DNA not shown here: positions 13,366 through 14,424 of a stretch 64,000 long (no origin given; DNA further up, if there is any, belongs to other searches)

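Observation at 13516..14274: L11 carries an ~85-residue Ala/Lys/Glu-rich C-terminal tail, and the expected L1-L10-L12 stalk genes do not follow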

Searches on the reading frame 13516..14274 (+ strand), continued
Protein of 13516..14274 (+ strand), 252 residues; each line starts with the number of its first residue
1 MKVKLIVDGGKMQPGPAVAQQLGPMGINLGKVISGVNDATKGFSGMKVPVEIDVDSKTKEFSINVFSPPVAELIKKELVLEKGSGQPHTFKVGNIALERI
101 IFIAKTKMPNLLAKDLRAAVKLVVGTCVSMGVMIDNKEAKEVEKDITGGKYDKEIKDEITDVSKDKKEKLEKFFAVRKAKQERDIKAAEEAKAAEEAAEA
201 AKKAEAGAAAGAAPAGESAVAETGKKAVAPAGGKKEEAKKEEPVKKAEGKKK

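Call 44: find_homologous_proteins(query=A3, max_evalue=1e-10)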
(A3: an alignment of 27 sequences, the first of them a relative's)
Query A3 (27 sequences) (247 aa, profile of the alignment): 6878 proteins with E <= 1e-10 among 8000 candidates; the best 120 are listed.
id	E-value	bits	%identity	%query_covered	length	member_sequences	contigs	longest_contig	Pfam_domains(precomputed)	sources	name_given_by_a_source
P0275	1.3e-84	302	54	74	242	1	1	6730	PF03946.20,PF00298.25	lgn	-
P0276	2.7e-84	301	52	78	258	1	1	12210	PF03946.20,PF00298.25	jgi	-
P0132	3.7e-84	300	56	68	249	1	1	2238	PF03946.20,PF00298.25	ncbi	-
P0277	5.4e-84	300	54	75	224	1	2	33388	PF03946.20,PF00298.25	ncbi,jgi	-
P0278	8.8e-84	299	57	66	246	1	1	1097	PF03946.20,PF00298.25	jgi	jgi:large subunit ribosomal protein L11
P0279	1.8e-83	298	57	66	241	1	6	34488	PF03946.20,PF00298.25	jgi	-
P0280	3.1e-83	297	50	82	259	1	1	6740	PF03946.20,PF00298.25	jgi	jgi:large subunit ribosomal protein L11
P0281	4.6e-83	297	53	75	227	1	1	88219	PF03946.20,PF00298.25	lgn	-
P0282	6.0e-83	296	57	70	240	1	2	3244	PF03946.20,PF00298.25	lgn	-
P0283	7.1e-83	296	55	76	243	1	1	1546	PF03946.20,PF00298.25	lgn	-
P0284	9.4e-83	296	57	77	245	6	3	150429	PF03946.20,PF00298.25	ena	-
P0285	1.1e-82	295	52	74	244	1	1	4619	PF03946.20,PF00298.25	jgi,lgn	-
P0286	1.1e-82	295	58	74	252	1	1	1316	PF03946.20,PF00298.25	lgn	-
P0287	1.5e-82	295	51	79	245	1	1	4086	PF03946.20,PF00298.25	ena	-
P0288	1.7e-82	295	57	67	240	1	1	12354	PF03946.20,PF00298.25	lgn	-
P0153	2.2e-82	294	51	77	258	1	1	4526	PF03946.20,PF00298.25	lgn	-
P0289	2.3e-82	294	56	66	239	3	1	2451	PF03946.20,PF00298.25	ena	-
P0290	2.9e-82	294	54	66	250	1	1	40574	PF03946.20,PF00298.25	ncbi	-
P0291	3.3e-82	294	47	76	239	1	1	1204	PF03946.20,PF00298.25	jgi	jgi:large subunit ribosomal protein L11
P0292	3.4e-82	294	50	76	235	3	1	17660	PF03946.20,PF00298.25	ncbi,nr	ncbi:MAG: 50S ribosomal protein L11 [Nanoarchaeota archaeon]|nr:50S ribosomal protein L11 [Nanoarcha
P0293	3.5e-82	294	54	76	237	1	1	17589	PF03946.20,PF00298.25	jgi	-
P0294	3.9e-82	294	56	80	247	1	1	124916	PF03946.20,PF00298.25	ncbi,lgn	-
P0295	4.2e-82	293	54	74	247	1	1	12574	PF03946.20,PF00298.25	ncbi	-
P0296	4.5e-82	293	57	66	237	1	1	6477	PF03946.20,PF00298.25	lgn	-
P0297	4.6e-82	293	52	74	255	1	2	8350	PF03946.20,PF00298.25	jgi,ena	-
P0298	4.9e-82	293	52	86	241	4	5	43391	PF03946.20,PF00298.25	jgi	jgi:large subunit ribosomal protein L11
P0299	4.9e-82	293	60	65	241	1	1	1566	PF03946.20,PF00298.25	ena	-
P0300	5.9e-82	293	50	79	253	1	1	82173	PF03946.20,PF00298.25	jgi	jgi:large subunit ribosomal protein L11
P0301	6.1e-82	293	57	79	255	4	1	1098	PF03946.20,PF00298.25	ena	-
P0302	6.4e-82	293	50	74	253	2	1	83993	PF03946.20,PF00298.25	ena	-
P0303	7.2e-82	293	52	80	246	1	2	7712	PF03946.20,PF00298.25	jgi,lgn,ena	-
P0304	7.2e-82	293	48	74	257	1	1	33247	PF03946.20,PF00298.25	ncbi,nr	ncbi:50S ribosomal protein L11 [Candidatus Woesearchaeota archaeon]|nr:50S ribosomal protein L11 [Ca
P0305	1.0e-81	292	53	76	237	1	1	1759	PF03946.20,PF00298.25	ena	-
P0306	1.1e-81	292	56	65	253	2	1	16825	PF03946.20,PF00298.25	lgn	-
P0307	1.2e-81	292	61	73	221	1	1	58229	PF03946.20,PF00298.25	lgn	-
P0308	1.2e-81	292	49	78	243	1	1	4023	PF03946.20,PF00298.25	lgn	-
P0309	1.3e-81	292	52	84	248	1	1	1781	PF03946.20,PF00298.25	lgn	-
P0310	1.3e-81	292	55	79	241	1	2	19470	PF03946.20,PF00298.25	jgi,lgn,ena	-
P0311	1.3e-81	292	53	81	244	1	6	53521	PF03946.20,PF00298.25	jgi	jgi:large subunit ribosomal protein L11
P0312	1.4e-81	292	48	77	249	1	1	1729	PF03946.20,PF00298.25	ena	-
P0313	1.6e-81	292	58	66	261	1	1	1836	PF03946.20,PF00298.25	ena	-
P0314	1.6e-81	292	52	74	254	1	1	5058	PF03946.20,PF00298.25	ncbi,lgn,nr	ncbi:50S ribosomal protein L11 [Candidatus Woesearchaeota archaeon]|nr:50S ribosomal protein L11 [Ca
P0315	1.6e-81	292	59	66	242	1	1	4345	PF03946.20,PF00298.25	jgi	jgi:large subunit ribosomal protein L11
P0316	1.6e-81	292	54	79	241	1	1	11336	PF03946.20,PF00298.25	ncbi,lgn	-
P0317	1.8e-81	291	57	74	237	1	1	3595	PF03946.20,PF00298.25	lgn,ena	-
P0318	1.8e-81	291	48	79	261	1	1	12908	PF03946.20,PF00298.25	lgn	-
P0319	2.0e-81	291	55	79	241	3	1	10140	PF03946.20,PF00298.25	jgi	-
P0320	2.0e-81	291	53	79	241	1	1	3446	PF03946.20,PF00298.25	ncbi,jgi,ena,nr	ncbi:50S ribosomal protein L11 [Candidatus Woesearchaeota archaeon]|nr:MAG: 50S ribosomal protein L1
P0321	2.0e-81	291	54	79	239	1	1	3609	PF03946.20,PF00298.25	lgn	-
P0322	2.1e-81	291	54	79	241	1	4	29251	PF03946.20,PF00298.25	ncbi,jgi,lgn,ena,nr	ncbi:50S ribosomal protein L11 [Candidatus Woesearchaeota archaeon]|nr:MAG: 50S ribosomal protein L1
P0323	2.3e-81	291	53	83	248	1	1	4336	PF03946.20,PF00298.25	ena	-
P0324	2.5e-81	291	55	74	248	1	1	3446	PF03946.20,PF00298.25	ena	-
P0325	2.8e-81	291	50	73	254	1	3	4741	PF03946.20,PF00298.25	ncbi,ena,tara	tara:strand:- start:113 stop:877 length:765 start_codon:yes stop_codon:yes gene_type:complete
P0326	2.8e-81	291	51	77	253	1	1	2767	PF03946.20,PF00298.25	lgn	-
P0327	2.9e-81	291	52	79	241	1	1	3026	PF03946.20,PF00298.25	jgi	-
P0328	3.6e-81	290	58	79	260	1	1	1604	PF03946.20,PF00298.25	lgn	-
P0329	3.6e-81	290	51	73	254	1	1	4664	PF03946.20,PF00298.25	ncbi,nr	ncbi:50S ribosomal protein L11 [Candidatus Woesearchaeota archaeon]|nr:50S ribosomal protein L11 [Ca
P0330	3.8e-81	290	57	66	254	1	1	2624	PF03946.20,PF00298.25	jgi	-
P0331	3.9e-81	290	58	74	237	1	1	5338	PF03946.20,PF00298.25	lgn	-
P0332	3.9e-81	290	50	79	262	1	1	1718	PF03946.20,PF00298.25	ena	-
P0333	4.1e-81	290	54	79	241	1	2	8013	PF03946.20,PF00298.25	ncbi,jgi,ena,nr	ncbi:50S ribosomal protein L11 [Candidatus Woesearchaeota archaeon]|nr:50S ribosomal protein L11 [Ca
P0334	4.3e-81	290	49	74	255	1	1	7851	PF03946.20,PF00298.25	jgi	jgi:large subunit ribosomal protein L11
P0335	4.5e-81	290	50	74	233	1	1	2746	PF03946.20,PF00298.25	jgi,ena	jgi:large subunit ribosomal protein L11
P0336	4.8e-81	290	57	66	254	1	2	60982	PF03946.20,PF00298.25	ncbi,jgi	-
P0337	5.0e-81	290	49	73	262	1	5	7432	PF03946.20,PF00298.25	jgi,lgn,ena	jgi:large subunit ribosomal protein L11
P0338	5.1e-81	290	49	98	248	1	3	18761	PF03946.20,PF00298.25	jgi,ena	-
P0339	5.4e-81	290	49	74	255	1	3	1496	PF03946.20,PF00298.25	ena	-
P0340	5.4e-81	290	51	79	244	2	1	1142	PF03946.20,PF00298.25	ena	-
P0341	5.5e-81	290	63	70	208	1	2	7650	PF03946.20,PF00298.25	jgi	-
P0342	5.7e-81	290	60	71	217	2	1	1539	PF03946.20,PF00298.25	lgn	-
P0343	5.7e-81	290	60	68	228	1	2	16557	PF03946.20,PF00298.25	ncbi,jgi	-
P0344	5.8e-81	290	59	67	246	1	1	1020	PF03946.20,PF00298.25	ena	-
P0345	6.1e-81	290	54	74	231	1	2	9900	PF03946.20,PF00298.25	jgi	-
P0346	6.1e-81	290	56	67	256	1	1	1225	PF03946.20,PF00298.25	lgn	-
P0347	6.4e-81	290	46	91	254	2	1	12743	PF03946.20,PF00298.25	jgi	-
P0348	6.5e-81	290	53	83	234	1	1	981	PF03946.20,PF00298.25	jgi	-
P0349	6.5e-81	290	54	79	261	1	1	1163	PF03946.20,PF00298.25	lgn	-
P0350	6.6e-81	290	57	79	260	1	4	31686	PF03946.20,PF00298.25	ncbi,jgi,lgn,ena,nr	ncbi:MAG: 50S ribosomal protein L11 [Nanoarchaeota archaeon]|nr:50S ribosomal protein L11 [Nanoarcha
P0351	6.6e-81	290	60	68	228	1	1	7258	PF03946.20,PF00298.25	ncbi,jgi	-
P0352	6.7e-81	290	57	65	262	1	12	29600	PF03946.20,PF00298.25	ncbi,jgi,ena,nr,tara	ncbi:50S ribosomal protein L11 [Candidatus Woesearchaeota archaeon]|jgi:large subunit ribosomal prot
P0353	6.7e-81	290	58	65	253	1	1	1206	PF03946.20,PF00298.25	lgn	-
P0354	6.9e-81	289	53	79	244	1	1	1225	PF03946.20,PF00298.25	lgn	-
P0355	7.1e-81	289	51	81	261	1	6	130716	PF03946.20,PF00298.25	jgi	-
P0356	7.1e-81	289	50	75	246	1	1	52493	PF03946.20,PF00298.25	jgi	jgi:large subunit ribosomal protein L11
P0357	7.2e-81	289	51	78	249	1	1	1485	PF03946.20,PF00298.25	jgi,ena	-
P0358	7.8e-81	289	56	64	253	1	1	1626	PF03946.20,PF00298.25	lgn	-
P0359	8.5e-81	289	52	79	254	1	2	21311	PF03946.20,PF00298.25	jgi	-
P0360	8.8e-81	289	54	74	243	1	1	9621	PF03946.20,PF00298.25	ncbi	-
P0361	8.9e-81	289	48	94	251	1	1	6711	PF03946.20,PF00298.25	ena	-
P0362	9.0e-81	289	49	81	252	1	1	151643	PF03946.20,PF00298.25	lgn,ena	-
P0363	9.1e-81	289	48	87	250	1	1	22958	PF03946.20,PF00298.25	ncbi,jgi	jgi:large subunit ribosomal protein L11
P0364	9.8e-81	289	46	94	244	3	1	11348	PF03946.20,PF00298.25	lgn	-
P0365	9.8e-81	289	54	80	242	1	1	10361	PF03946.20,PF00298.25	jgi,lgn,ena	-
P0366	1.1e-80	289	58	69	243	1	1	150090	PF03946.20,PF00298.25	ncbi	-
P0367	1.1e-80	289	51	78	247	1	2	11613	PF03946.20,PF00298.25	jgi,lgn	-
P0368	1.1e-80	289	53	79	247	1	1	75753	PF03946.20,PF00298.25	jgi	jgi:large subunit ribosomal protein L11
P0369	1.1e-80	289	50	75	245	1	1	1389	PF03946.20,PF00298.25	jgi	jgi:large subunit ribosomal protein L11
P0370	1.1e-80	289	52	79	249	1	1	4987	PF03946.20,PF00298.25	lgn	-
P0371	1.2e-80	289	54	75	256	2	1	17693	PF03946.20,PF00298.25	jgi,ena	-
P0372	1.2e-80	289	49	78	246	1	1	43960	PF03946.20,PF00298.25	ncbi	-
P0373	1.2e-80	289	67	78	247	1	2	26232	PF03946.20,PF00298.25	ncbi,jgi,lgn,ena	-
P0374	1.2e-80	289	61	66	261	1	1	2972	PF03946.20,PF00298.25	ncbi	-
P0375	1.3e-80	289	53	83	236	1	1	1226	PF03946.20,PF00298.25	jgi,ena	-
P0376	1.3e-80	289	52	74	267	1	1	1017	PF03946.20,PF00298.25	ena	-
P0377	1.3e-80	289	57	76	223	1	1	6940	PF03946.20,PF00298.25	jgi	-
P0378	1.3e-80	289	53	75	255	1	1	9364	PF03946.20,PF00298.25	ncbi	-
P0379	1.4e-80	289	51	73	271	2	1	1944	PF03946.20,PF00298.25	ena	-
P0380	1.4e-80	288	54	81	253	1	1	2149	PF03946.20,PF00298.25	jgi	jgi:large subunit ribosomal protein L11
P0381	1.5e-80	288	47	75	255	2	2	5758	PF03946.20,PF00298.25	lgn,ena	-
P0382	1.6e-80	288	48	79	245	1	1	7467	PF03946.20,PF00298.25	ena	-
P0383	1.6e-80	288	49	91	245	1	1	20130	PF03946.20,PF00298.25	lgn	-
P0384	1.7e-80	288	49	79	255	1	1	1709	PF03946.20,PF00298.25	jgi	jgi:large subunit ribosomal protein L11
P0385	1.8e-80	288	49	73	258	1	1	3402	PF03946.20,PF00298.25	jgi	jgi:large subunit ribosomal protein L11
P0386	1.8e-80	288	56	79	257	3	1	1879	PF03946.20,PF00298.25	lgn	-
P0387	1.8e-80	288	57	64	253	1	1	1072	PF03946.20,PF00298.25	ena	-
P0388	1.8e-80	288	66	79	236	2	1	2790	PF03946.20,PF00298.25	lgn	-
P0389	1.8e-80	288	52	75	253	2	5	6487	PF03946.20,PF00298.25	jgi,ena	-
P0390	2.0e-80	288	48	78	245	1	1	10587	PF03946.20,PF00298.25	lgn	-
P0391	2.0e-80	288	48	76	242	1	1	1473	PF03946.20,PF00298.25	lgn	-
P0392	2.0e-80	288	59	59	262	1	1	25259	PF03946.20,PF00298.25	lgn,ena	-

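Call 49: fold_search(model_id=the predicted structure, library=pdb)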
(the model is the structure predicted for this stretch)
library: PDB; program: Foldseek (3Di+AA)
matches with E <= 10: 204; with E <= 0.001: 105
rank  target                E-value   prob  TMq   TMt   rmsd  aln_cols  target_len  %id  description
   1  5d8h_C                5.9e-15  1.00  0.58  0.90   1.6       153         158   44  CRYSTAL STRUCTURE OF THE BASE OF THE RIBOSOMAL P STALK FROM METHANOCOCCUS JANNASCHII WITH ANTIBIOTIC THIOSTREPTON (released 2016-08-24)
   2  5col_B                2.9e-14  1.00  0.33  0.51  11.1       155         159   43  RIBOSOMAL PROTEIN L11 FROM METHANOCOCCUS JANNASCHII (released 2016-08-17)
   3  5col_A                3.7e-14  1.00  0.32  0.53  10.8       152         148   43  RIBOSOMAL PROTEIN L11 FROM METHANOCOCCUS JANNASCHII (released 2016-08-17)
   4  8fmw_AK               2.0e-11  1.00  0.48  0.82   2.3       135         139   39  The structure of a hibernating ribosome in the Lyme disease pathogen (released 2023-11-08)
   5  2jq7_MODEL_1_A        5.8e-11  1.00  0.45  0.78   2.9       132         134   39  Model for thiostrepton binding to the ribosomal L11-RNA (released 2007-07-03)
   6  8fkr_BA               6.2e-11  1.00  0.49  0.76   4.6       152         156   26  Human nucleolar pre-60S ribosomal subunit (State B1) (released 2023-07-12)
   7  5o60_J                9.4e-11  1.00  0.46  0.82   2.5       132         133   36  Structure of the 50S large ribosomal subunit from Mycobacterium smegmatis (released 2017-07-12)
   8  3j9w_BK               1.1e-10  1.00  0.41  0.68   3.8       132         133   39  Cryo-EM structure of the Bacillus subtilis MifM-stalled ribosome complex (released 2015-04-29)
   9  1eg0_K                1.3e-10  1.00  0.46  0.83   2.5       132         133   39  FITTING OF COMPONENTS WITH KNOWN STRUCTURE INTO AN 11.5 A CRYO-EM MAP OF THE E.COLI 70S RIBOSOME (released 2000-03-06)
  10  7as8_K                1.4e-10  1.00  0.48  0.87   2.1       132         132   39  Bacillus subtilis ribosome quality control complex state B. Ribosomal 50S subunit with P-tRNA, RqcH, and RqcP/YabO (released 2020-12-09)
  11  8fkt_BA               3.1e-10  1.00  0.49  0.73   4.7       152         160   26  Human nucleolar pre-60S ribosomal subunit (State C1) (released 2023-07-12)
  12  4ybb_CJ               3.9e-10  1.00  0.47  0.83   2.4       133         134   34  High-resolution structure of the Escherichia coli ribosome (released 2015-03-18)
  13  2nxn_B                3.9e-10  1.00  0.47  0.81   2.5       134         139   39  T. thermophilus ribosomal protein L11 methyltransferase (PrmA) in complex with ribosomal protein L11 (released 2006-12-26)
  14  8xsx_LK               4.1e-10  1.00  0.46  0.70   5.3       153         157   26  Cryo-EM structure of the human 80S ribosome with Tigecycline, E-tRNA, SERBP1 and eEF2 (released 2024-07-10)
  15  8pv1_LK               4.4e-10  1.00  0.49  0.75   4.6       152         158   27  Chaetomium thermophilum pre-60S State 6 - pre-5S rotation - L1 intermediate - composite structure (released 2023-11-15)
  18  1r2x_A                7.1e-10  1.00  0.42  0.72   4.0       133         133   39  Coordinates of L11 with 58nts of 23S rRNA fitted into the cryo-EM map of EF-Tu ternary complex (GDP.Kirromycin) bound  (released 2003-11-04)
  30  1r2w_A                5.6e-09  1.00  0.43  0.75   3.3       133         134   39  Coordinates of L11 with 58nts of 23S rRNA fitted into the cryo-EM map of the 70S ribosome (released 2003-11-04)
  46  3cjt_J                5.7e-08  1.00  0.41  0.77   4.0       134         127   36  Ribosomal protein L11 methyltransferase (PrmA) in complex with dimethylated ribosomal protein L11 (released 2008-05-20)
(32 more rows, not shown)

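Call 58: find_encoding_contigs(protein=P0294, flank=10000, max_places=1)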
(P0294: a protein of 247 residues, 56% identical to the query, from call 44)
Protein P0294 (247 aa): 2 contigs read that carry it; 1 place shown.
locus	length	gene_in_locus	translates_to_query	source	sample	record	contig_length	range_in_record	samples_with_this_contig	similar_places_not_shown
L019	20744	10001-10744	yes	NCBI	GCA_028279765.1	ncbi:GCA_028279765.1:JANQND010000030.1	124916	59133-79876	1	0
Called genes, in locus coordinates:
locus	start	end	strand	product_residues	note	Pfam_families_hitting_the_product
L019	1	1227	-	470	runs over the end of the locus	-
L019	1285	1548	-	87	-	PF24441:DUF7560 (faint), PF18439:zf_UBZ (faint)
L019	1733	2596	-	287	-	-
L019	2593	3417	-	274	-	PF27296:MJ1341_C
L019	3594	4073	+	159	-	PF01209:Ubie_methyltran (weak), PF13489:Methyltransf_23, PF07021:MetW (weak), PF13847:Methyltransf_31, PF08241:Methyltransf_11, PF08242:Methyltransf_12, PF13649:Methyltransf_25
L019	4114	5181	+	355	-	-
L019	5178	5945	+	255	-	PF06691:DUF1189, PF04893:Yip1 (weak)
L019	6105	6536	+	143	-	PF13189:Cytidylate_kin2, PF02224:Cytidylate_kin (weak)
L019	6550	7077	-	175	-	-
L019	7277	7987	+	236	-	PF00254:FKBP_C (weak), PF22199:FKBP26_IF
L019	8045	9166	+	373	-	PF00091:Tubulin, PF12327:FtsZ_C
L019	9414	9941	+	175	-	PF03439:Spt5-NGN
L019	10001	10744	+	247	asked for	PF03946:Ribosomal_L11_N, PF00298:Ribosomal_L11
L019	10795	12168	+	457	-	-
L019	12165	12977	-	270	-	PF04414:tRNA_deacylase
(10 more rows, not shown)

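Call 59: find_encoding_contigs(protein=P0366, flank=10000, max_places=1)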
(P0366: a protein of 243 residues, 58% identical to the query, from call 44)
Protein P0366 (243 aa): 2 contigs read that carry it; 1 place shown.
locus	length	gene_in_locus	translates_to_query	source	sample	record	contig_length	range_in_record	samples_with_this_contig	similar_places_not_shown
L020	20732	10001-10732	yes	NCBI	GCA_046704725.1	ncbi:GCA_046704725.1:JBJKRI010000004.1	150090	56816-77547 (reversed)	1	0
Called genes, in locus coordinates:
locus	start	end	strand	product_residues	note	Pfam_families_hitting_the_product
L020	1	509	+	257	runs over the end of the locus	PF14528:LAGLIDADG_3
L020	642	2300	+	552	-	PF00749:tRNA-synt_1c, PF03950:tRNA-synt_1c_C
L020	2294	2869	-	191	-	-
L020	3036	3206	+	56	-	-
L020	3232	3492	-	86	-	-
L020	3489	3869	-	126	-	-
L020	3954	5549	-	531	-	PF00118:Cpn60_TCP1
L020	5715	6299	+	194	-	PF01917:Flagellin_arch-type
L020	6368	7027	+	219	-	PF00254:FKBP_C (weak), PF22199:FKBP26_IF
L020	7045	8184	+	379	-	PF00091:Tubulin, PF12327:FtsZ_C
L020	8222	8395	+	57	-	PF00584:SecE (weak)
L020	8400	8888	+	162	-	PF03439:Spt5-NGN, PF00467:KOW (weak)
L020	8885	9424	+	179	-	PF02600:DsbB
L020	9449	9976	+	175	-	-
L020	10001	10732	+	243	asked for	PF03946:Ribosomal_L11_N, PF00298:Ribosomal_L11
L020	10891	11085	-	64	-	-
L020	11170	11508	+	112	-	PF01157:Ribosomal_L21e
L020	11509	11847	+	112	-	PF03874:RNA_pol_Rpb4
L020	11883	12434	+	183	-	PF04919:DUF655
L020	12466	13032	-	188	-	PF00827:Ribosomal_L15e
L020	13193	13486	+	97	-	-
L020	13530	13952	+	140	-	PF01090:Ribosomal_S19e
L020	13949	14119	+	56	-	-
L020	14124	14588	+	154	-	PF01198:Ribosomal_L31e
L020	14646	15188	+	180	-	-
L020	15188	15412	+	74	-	-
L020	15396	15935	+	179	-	-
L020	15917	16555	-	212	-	PF00121:TIM, PF05690:ThiG (weak)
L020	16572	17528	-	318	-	PF01790:LGT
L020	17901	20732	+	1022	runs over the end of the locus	PF00133:tRNA-synt_1, PF09334:tRNA-synt_1g (weak), PF01406:tRNA-synt_1e (faint), PF09334:tRNA-synt_1g, PF08264:Anticodon_1, PF19302:DUF5915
